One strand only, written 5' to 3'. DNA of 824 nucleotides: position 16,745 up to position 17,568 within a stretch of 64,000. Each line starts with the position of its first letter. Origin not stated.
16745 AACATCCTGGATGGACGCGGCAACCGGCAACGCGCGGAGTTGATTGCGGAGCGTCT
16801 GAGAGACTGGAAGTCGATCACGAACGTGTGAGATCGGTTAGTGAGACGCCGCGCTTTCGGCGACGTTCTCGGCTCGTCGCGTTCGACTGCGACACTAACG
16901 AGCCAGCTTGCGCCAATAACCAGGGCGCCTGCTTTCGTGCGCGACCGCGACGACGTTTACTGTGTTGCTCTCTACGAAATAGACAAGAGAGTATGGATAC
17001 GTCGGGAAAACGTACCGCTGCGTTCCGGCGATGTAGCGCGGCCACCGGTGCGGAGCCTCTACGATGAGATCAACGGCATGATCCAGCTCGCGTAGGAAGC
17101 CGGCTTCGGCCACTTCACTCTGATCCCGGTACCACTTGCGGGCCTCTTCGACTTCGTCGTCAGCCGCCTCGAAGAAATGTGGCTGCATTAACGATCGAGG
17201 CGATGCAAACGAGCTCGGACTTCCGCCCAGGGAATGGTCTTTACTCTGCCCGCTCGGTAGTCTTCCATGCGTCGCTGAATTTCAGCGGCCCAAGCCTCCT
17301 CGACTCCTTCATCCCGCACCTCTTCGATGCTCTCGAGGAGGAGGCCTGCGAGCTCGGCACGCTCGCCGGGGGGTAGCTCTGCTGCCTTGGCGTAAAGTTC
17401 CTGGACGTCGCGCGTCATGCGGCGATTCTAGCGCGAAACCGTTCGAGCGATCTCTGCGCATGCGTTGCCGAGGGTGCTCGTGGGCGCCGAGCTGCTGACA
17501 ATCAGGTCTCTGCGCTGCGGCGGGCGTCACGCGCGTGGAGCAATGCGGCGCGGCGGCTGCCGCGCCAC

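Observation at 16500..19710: Small lower-GC accessory islet adjacent to pdxH with two type II TA pairs and a HEPN-like protein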

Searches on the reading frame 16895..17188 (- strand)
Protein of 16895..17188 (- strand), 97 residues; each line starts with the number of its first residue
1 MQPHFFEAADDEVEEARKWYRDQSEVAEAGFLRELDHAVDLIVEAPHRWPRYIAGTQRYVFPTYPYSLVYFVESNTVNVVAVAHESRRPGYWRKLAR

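Call 5: search_protein_families(library=pfam, proteins=[window:16895-17188:-], max_evalue=0.01)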
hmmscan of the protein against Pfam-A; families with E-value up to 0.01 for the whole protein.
window:16895-17188:- (97 aa): 1 family
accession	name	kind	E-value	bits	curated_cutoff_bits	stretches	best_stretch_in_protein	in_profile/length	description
PF05016.21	ParE_toxin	-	3e-08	34.6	23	1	8-88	6-88/89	ParE toxin of type II toxin-antitoxin system, parDE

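Call 14: search_protein_families(library=padloc, proteins=[window:16895-17188:-], max_evalue=1)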
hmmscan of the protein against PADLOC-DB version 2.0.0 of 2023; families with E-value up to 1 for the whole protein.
window:16895-17188:- (97 aa): 0 families

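Call 15: search_protein_families(library=ncbifam, proteins=[window:16895-17188:-], max_evalue=0.1)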
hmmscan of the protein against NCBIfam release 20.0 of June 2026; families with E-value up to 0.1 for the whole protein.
window:16895-17188:- (97 aa): 0 families

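Call 77: find_homologous_proteins(query=window:16895-17188:-, max_evalue=0.001)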
Query window:16895-17188:- (97 aa): 80 proteins with E <= 0.001 among 81 candidates.
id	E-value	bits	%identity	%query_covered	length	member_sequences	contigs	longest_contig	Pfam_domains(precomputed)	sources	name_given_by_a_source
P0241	5.9e-60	218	100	100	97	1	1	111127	PF05016.22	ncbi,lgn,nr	ncbi:MAG TPA: type II toxin-antitoxin system RelE/ParE family toxin [Thermoanaerobaculia bacterium]|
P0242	5.1e-48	179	81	100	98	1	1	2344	PF05016.22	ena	-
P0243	4.1e-46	173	80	97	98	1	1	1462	PF05016.22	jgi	jgi:toxin ParE1/3/4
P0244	5.4e-43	163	72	97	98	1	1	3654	PF05016.22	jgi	jgi:toxin ParE1/3/4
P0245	9.2e-43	163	72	96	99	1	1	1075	PF05016.22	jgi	jgi:toxin ParE1/3/4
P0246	1.7e-42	162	73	99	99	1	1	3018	PF05016.22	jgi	jgi:plasmid stabilization system protein ParE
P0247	1.2e-41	159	72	97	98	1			PF05016.22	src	-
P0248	1.4e-41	159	72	96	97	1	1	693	PF05016.22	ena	-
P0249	4.6e-41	157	70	97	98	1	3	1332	PF05016.22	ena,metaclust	metaclust:\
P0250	6.8e-41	157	72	97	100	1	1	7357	PF05016.22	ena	-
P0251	9.8e-41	156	70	99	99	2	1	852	PF05016.22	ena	-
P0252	1.0e-40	156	71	100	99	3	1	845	PF05016.22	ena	-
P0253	2.9e-40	155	71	85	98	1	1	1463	-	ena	-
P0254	3.0e-40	154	69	100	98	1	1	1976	PF05016.22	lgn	-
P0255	4.6e-40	154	69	97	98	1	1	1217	PF05016.22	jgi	-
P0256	5.0e-40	154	71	97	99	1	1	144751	PF05016.22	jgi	jgi:plasmid stabilization system protein ParE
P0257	5.5e-40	154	71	100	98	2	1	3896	PF05016.22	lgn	-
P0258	7.3e-40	153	68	97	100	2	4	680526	PF05016.22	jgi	jgi:plasmid stabilization system protein ParE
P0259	8.8e-40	153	65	100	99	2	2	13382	PF05016.22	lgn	-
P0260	1.6e-39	152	71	97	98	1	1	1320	PF05016.22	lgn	-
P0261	1.9e-39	152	68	100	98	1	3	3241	PF05016.22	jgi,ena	-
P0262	3.1e-39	151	69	100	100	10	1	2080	PF05016.22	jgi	jgi:plasmid stabilization system protein ParE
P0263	4.4e-39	151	68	100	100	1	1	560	PF05016.22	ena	-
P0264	5.9e-39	150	66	100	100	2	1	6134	PF05016.22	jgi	jgi:plasmid stabilization system protein ParE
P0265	6.8e-39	150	68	100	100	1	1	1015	PF05016.22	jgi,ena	-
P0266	6.9e-39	150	69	97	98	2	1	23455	PF05016.22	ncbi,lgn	-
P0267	1.2e-38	149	68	100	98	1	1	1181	PF05016.22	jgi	jgi:plasmid stabilization system protein ParE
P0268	1.3e-38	149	68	99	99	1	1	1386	PF05016.22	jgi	-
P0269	1.5e-38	149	70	100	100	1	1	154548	PF05016.22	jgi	jgi:toxin ParE1/3/4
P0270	3.4e-38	148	69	100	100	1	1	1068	PF05016.22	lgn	-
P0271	3.6e-38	148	67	97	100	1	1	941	PF05016.22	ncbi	-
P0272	4.6e-38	147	68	97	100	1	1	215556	PF05016.22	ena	-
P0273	6.3e-38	147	66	100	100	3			PF05016.22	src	-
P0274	6.5e-38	147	70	100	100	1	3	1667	PF05016.22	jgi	jgi:hypothetical protein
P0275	7.8e-38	147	66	100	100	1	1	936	PF05016.22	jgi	-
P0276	1.1e-37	146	66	100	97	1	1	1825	PF05016.22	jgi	jgi:plasmid stabilization system protein ParE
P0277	1.1e-37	146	67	100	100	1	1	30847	PF05016.22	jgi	jgi:toxin ParE1/3/4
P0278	1.2e-37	146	65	100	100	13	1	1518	PF05016.22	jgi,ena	-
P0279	1.2e-37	146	69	100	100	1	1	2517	PF05016.22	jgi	jgi:plasmid stabilization system protein ParE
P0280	1.5e-37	146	66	100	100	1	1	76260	PF05016.22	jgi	jgi:toxin ParE1/3/4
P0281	1.7e-37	146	67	100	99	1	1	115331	PF05016.22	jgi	jgi:plasmid stabilization system protein ParE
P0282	2.0e-37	145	67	100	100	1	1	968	PF05016.22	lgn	-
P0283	2.1e-37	145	66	97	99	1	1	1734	PF05016.22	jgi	jgi:plasmid stabilization system protein ParE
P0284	2.6e-37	145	65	100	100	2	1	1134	PF05016.22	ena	-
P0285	5.5e-37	144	65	100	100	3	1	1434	PF05016.22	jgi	jgi:plasmid stabilization system protein ParE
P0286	5.6e-37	144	67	100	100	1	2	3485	PF05016.22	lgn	-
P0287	6.0e-37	144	65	100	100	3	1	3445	PF05016.22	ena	-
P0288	6.7e-37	144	66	100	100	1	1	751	PF05016.22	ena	-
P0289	1.1e-36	143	68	96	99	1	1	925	PF05016.22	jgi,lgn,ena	jgi:plasmid stabilization system protein ParE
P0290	1.5e-36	143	65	97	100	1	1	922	PF05016.22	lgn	-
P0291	2.0e-36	142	64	100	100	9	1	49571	PF05016.22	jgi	jgi:toxin ParE1/3/4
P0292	2.1e-36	142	65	100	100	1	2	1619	PF05016.22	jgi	jgi:plasmid stabilization system protein ParE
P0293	2.6e-36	142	64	100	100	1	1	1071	PF05016.22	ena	-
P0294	2.7e-36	142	65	97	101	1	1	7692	PF05016.22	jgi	jgi:plasmid stabilization system protein ParE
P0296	3.1e-36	142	65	100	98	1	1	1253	PF05016.22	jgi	jgi:plasmid stabilization system protein ParE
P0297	3.3e-36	142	64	100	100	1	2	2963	PF05016.22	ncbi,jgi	jgi:plasmid stabilization system protein ParE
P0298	4.0e-36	141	67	91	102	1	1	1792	PF05016.22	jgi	-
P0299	4.9e-36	141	64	100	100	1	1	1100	PF05016.22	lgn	-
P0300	5.4e-36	141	65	100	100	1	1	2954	PF05016.22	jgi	jgi:plasmid stabilization system protein ParE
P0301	6.6e-36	141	64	100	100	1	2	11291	PF05016.22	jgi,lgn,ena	-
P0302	9.4e-36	140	65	100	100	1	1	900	PF05016.22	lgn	-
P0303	9.6e-36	140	63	100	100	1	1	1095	PF05016.22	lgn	-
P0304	1.1e-35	140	67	97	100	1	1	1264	PF05016.22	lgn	-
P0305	1.1e-35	140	70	79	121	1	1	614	PF05016.22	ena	-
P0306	1.3e-35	140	65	100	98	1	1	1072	PF05016.22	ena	-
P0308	2.5e-35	139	64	100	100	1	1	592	PF05016.22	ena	-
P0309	3.1e-35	138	63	100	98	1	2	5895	PF05016.22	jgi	jgi:toxin ParE1/3/4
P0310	3.7e-35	138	65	100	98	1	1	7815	PF05016.22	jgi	jgi:plasmid stabilization system protein ParE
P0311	1.7e-33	133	69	79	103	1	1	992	PF05016.22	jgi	jgi:plasmid stabilization system protein ParE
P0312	2.1e-33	133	66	76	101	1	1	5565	PF05016.22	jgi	jgi:plasmid stabilization system protein ParE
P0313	4.3e-33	132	61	96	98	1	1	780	PF05016.22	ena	-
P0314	1.5e-30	123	75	73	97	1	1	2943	PF05016.22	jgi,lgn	jgi:plasmid stabilization system protein ParE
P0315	4.0e-30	122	72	74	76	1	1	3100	PF05016.22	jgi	-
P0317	3.6e-28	116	69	74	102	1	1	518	PF05016.22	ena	-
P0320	1.7e-18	85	49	86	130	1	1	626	PF05016.22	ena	-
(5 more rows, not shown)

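Call 78: find_encoding_contigs(protein=P0241, flank=6000, max_places=6)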
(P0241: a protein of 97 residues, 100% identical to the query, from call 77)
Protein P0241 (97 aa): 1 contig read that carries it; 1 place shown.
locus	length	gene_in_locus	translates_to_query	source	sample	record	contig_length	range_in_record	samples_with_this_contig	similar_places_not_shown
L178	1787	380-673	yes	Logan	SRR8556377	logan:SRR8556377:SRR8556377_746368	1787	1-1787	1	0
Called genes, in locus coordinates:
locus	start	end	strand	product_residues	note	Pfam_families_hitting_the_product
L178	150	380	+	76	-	PF09720:Unstab_antitox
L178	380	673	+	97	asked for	PF05016:ParE_toxin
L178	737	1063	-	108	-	-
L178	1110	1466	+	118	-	PF12973:Cupin_7 (weak), PF07883:Cupin_2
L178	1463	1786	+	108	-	?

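Call 93: search_protein_families(library=phrogs, proteins=[window:16895-17188:-], max_evalue=0.001)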
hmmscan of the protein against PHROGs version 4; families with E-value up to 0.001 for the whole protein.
window:16895-17188:- (97 aa): 1 family
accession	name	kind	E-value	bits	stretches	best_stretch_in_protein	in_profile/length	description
phrog_2455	-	unknown function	2.8e-06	28.5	1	7-88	9-94/99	-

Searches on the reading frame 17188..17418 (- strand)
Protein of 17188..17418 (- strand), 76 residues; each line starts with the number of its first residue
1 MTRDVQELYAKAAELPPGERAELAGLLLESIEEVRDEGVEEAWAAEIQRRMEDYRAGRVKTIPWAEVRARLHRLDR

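Call 5: search_protein_families(library=pfam, proteins=[window:17188-17418:-], max_evalue=0.01)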
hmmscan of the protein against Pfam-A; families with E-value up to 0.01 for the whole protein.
window:17188-17418:- (76 aa): 1 family
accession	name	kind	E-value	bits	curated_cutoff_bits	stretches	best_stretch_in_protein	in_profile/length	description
PF09720.15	Unstab_antitox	-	5.4e-18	65.2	23.3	1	14-67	1-54/54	Putative addiction module component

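Call 14: search_protein_families(library=padloc, proteins=[window:17188-17418:-], max_evalue=1)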
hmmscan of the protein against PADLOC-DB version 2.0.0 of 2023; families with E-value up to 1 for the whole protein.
window:17188-17418:- (76 aa): 0 families

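Call 15: search_protein_families(library=ncbifam, proteins=[window:17188-17418:-], max_evalue=0.1)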
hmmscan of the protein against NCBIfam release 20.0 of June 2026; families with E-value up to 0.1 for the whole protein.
window:17188-17418:- (76 aa): 3 families
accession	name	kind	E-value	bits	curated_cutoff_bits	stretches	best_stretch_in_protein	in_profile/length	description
TIGR02574.1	stabl_TIGR02574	hypoth_equivalog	3.1e-15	55.9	31.9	1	12-72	2-63/65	putative addiction module component, TIGR02574 family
NF048017.1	antitoxin_RelB_like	equivalog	8.6e-05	22.7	50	1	44-71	39-66/70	type II toxin-antitoxin system RelB family antitoxin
NF050811.1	RelB_ParD_antitoxin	subfamily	0.067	13.4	60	1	28-71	41-82/83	type II toxin-antitoxin system RelB/ParD family antitoxin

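Call 93: search_protein_families(library=phrogs, proteins=[window:17188-17418:-], max_evalue=0.001)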
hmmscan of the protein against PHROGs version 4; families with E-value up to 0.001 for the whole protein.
window:17188-17418:- (76 aa): 0 families
